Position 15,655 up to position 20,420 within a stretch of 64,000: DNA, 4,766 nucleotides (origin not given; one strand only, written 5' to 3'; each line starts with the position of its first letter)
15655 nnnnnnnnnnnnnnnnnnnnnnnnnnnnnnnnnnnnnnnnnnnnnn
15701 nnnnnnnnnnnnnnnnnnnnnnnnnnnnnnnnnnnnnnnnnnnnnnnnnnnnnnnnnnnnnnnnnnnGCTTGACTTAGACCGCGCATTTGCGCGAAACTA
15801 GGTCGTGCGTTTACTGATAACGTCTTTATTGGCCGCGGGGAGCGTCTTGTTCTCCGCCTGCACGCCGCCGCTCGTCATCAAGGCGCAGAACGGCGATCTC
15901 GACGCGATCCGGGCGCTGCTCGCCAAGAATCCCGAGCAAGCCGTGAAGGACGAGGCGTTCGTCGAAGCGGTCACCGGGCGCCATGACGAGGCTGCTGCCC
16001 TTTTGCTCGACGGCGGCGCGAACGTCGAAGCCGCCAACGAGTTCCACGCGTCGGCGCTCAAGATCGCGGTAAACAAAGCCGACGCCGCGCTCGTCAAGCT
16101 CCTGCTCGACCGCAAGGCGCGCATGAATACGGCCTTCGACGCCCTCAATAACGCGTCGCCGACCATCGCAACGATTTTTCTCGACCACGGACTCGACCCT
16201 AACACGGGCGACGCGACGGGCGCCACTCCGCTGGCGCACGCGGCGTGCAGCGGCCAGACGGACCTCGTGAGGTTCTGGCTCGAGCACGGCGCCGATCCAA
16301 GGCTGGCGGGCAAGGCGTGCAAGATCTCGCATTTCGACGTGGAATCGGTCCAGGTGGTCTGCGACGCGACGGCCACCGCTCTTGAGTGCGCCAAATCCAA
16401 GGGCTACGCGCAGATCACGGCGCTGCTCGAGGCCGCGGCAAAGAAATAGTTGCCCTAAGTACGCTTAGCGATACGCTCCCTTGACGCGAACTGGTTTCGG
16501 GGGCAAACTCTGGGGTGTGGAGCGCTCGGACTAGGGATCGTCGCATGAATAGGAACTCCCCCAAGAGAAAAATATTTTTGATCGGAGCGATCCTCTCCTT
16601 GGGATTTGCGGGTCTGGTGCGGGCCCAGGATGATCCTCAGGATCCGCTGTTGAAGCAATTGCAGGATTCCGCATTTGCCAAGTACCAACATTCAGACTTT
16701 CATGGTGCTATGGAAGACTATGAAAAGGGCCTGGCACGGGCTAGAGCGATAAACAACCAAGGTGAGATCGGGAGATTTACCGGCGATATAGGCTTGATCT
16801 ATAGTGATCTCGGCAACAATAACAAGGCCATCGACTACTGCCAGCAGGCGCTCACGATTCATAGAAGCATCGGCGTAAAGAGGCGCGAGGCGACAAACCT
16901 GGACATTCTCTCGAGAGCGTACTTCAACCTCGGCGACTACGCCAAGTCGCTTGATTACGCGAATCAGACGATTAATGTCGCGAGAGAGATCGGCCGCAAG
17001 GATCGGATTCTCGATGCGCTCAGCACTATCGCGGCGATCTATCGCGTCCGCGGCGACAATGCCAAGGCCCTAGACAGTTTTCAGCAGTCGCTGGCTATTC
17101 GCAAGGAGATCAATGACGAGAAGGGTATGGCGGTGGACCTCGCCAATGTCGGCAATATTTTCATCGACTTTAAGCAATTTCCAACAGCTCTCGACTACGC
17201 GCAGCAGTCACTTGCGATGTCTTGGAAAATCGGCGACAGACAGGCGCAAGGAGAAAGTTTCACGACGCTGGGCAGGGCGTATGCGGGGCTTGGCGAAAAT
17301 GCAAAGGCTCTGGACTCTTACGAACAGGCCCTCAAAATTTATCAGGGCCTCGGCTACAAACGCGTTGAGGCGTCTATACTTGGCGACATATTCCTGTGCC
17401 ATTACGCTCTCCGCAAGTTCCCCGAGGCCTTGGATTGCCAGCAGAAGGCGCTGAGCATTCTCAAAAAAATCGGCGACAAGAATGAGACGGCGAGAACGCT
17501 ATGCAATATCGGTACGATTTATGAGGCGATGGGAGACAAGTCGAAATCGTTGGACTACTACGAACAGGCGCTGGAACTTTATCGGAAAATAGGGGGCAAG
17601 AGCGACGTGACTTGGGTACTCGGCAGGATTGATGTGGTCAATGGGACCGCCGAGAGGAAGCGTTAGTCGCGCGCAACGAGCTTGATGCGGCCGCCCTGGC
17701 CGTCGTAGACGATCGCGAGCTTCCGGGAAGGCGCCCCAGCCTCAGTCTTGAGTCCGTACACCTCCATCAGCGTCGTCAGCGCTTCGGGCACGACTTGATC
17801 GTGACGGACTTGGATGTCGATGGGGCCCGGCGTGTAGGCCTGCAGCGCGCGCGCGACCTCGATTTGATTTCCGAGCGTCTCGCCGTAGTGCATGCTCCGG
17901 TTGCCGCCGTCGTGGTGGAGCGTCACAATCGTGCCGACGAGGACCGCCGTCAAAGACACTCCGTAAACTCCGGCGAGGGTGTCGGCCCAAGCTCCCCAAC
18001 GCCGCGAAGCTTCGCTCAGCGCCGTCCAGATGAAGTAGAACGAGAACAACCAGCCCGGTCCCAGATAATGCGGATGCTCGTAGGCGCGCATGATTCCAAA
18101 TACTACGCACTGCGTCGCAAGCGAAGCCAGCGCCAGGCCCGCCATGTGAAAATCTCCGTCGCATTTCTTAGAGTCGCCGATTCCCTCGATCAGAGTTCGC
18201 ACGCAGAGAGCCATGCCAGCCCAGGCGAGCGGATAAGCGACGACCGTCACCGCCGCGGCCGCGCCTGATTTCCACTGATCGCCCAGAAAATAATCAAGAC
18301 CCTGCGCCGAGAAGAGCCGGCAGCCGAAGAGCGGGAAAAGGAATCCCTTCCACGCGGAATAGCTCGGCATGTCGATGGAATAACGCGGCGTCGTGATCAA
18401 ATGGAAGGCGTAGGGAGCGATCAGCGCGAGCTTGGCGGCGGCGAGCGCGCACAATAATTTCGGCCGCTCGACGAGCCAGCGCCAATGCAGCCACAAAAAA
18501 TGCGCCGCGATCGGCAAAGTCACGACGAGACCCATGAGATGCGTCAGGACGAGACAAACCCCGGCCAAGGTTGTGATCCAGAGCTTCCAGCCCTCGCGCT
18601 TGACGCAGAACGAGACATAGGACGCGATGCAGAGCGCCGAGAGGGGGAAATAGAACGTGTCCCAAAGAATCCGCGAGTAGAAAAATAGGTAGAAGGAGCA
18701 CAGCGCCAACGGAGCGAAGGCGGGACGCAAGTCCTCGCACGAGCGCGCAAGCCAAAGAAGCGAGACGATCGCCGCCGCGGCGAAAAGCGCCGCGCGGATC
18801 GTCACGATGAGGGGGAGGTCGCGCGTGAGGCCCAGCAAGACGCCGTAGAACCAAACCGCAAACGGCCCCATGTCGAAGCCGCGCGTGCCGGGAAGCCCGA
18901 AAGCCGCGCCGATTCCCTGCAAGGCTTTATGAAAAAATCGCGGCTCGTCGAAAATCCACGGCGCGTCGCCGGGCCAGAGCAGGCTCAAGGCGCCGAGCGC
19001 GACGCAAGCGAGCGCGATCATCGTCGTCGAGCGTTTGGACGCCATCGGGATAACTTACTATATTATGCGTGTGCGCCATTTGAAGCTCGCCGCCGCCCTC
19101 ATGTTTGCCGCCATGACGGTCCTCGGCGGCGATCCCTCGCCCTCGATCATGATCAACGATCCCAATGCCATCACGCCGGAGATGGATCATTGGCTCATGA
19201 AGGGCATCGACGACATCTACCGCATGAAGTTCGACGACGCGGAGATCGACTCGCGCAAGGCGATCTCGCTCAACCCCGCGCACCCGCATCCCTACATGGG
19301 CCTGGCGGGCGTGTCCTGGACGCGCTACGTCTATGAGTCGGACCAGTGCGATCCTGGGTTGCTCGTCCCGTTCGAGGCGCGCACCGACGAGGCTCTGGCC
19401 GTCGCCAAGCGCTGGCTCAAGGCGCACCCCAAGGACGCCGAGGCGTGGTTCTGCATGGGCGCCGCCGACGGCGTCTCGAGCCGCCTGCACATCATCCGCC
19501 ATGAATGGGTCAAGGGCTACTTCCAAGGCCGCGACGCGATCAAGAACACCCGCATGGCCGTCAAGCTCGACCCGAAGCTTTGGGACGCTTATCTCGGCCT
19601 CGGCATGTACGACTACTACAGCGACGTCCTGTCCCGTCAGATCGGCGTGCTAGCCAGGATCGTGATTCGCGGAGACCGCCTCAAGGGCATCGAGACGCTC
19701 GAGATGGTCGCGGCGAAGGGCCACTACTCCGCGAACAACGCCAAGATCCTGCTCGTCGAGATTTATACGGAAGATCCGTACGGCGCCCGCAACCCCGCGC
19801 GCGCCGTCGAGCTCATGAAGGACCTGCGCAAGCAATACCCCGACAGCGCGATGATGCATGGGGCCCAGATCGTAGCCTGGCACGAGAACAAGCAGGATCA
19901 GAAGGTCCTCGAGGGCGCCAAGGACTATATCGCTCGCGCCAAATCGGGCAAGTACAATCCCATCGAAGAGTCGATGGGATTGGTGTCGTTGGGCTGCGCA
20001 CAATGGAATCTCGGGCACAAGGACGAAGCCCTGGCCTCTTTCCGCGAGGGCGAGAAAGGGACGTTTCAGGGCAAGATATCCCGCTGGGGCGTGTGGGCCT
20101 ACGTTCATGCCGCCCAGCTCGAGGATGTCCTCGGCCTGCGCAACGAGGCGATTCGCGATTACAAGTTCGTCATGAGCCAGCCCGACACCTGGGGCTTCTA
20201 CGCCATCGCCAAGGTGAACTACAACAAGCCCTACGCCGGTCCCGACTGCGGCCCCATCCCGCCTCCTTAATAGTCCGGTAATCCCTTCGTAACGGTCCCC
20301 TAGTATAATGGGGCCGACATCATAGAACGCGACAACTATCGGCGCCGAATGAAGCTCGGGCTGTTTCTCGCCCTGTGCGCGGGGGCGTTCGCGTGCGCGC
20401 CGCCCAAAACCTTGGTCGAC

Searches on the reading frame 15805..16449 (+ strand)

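Call 55: search_protein_families(library=pfam, proteins=[window:15805-16449:+])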
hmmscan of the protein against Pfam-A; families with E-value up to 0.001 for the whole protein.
window:15805-16449:+ (214 aa): 5 families
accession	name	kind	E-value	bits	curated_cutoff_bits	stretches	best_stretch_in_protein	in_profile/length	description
PF12796.13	Ank_2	-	1.4e-15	58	27.3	2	115-202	6-73/90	Ankyrin repeats (3 copies)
PF00023.36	Ank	-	5.8e-09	36.2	21.1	0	139-167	2-30/33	Ankyrin repeat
PF13637.12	Ank_4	-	3.8e-08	33.9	22.7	0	145-166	3-24/50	Ankyrin repeats (many copies)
PF13857.12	Ank_5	-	1.9e-07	31.7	27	0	126-167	2-44/56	Ankyrin repeats (many copies)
PF13606.12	Ank_3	-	6e-07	29.7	22.3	0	139-166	2-29/30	Ankyrin repeat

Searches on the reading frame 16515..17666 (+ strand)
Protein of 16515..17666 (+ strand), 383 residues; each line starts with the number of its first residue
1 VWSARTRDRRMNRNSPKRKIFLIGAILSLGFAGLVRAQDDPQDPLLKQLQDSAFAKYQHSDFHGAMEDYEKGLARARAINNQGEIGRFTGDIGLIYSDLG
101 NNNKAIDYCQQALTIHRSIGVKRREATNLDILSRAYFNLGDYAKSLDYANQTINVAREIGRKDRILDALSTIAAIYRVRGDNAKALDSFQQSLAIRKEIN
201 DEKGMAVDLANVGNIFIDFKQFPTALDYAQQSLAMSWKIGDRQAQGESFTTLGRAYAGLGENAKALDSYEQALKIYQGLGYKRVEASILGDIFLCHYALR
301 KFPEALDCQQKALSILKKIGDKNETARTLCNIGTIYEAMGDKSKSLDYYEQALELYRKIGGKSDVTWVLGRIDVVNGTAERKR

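Call 55: search_protein_families(library=pfam, proteins=[window:16515-17666:+])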
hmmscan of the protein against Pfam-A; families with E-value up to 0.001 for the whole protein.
window:16515-17666:+ (383 aa): 20 families
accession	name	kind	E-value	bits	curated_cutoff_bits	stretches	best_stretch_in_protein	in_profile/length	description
PF13424.12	TPR_12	-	6.5e-46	154.9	30.1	4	294-358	11-77/77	Tetratricopeptide repeat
PF13374.12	TPR_10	-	7.5e-34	115.2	27.5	1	325-359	1-35/42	Tetratricopeptide repeat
PF00515.34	TPR_1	-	4.3e-33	112.2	27.8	3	326-357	1-32/34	Tetratricopeptide repeat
PF07719.23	TPR_2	-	6.6e-31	104.3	27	2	326-357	1-32/34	Tetratricopeptide repeat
PF13181.12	TPR_8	-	7.6e-22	76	25.7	2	326-358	1-33/34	Tetratricopeptide repeat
PF13176.12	TPR_7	-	2e-20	71.5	27.9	0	331-358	4-31/36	Tetratricopeptide repeat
PF17874.7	TPR_MalT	-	6e-16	59.1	45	1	94-277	9-192/336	MalT-like TPR region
PF14938.12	SNAP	-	1.8e-13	51.1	25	2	301-359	89-148/282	Soluble NSF attachment protein, SNAP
PF13428.12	TPR_14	-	5.1e-11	42.5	23.5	0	251-276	6-31/44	Tetratricopeptide repeat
PF13174.12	TPR_6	-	1.1e-10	41.8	26.3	0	331-356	5-30/33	Tetratricopeptide repeat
PF13432.12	TPR_16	-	6.9e-08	33.2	32.7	0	251-309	2-54/65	Tetratricopeptide repeat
PF10602.15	RPN7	-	4.5e-07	30.2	29.6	0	316-368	26-78/174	26S proteasome subunit RPN7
PF24885.1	TPR_NPHP3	-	5.4e-07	29.7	100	0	302-362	115-177/239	Nephrocystin-3 TPR domain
PF13371.12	TPR_9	-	2e-05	24.9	35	0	295-355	4-58/73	Tetratricopeptide repeat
PF09986.15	DUF2225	-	3e-05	24.3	21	0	315-358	106-150/214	Uncharacterized protein conserved in bacteria (DUF2225)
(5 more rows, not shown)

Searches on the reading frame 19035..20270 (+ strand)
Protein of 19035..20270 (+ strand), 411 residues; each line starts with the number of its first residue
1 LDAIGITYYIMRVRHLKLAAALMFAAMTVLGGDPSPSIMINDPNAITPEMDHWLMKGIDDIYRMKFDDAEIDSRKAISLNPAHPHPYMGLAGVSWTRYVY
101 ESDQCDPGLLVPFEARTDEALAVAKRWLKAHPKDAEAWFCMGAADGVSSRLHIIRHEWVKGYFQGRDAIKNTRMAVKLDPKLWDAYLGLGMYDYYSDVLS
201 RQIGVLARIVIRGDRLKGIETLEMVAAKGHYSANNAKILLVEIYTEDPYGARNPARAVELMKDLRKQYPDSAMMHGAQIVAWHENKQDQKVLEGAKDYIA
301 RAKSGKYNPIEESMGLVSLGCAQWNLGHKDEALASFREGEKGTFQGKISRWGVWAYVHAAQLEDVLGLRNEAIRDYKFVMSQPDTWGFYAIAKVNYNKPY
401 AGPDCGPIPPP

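Call 55: search_protein_families(library=pfam, proteins=[window:19035-20270:+])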
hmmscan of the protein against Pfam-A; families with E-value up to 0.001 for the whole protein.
window:19035-20270:+ (411 aa): 6 families
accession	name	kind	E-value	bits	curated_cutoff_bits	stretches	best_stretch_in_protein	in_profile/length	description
PF13428.12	TPR_14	-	2.5e-08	34.2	23.5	1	116-143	16-43/44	Tetratricopeptide repeat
PF13432.12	TPR_16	-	1.1e-07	32.6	32.7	0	250-287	9-46/65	Tetratricopeptide repeat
PF13431.12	TPR_17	-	8.8e-05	22.9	24.4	0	125-143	3-21/34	Tetratricopeptide repeat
PF13414.12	TPR_11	-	0.00012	22.1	26.8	0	168-190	13-35/42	TPR repeat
PF13181.12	TPR_8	-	0.00035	21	25.7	0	317-338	5-26/34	Tetratricopeptide repeat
PF13174.12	TPR_6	-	0.00044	21.1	26.3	0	252-271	14-33/33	Tetratricopeptide repeat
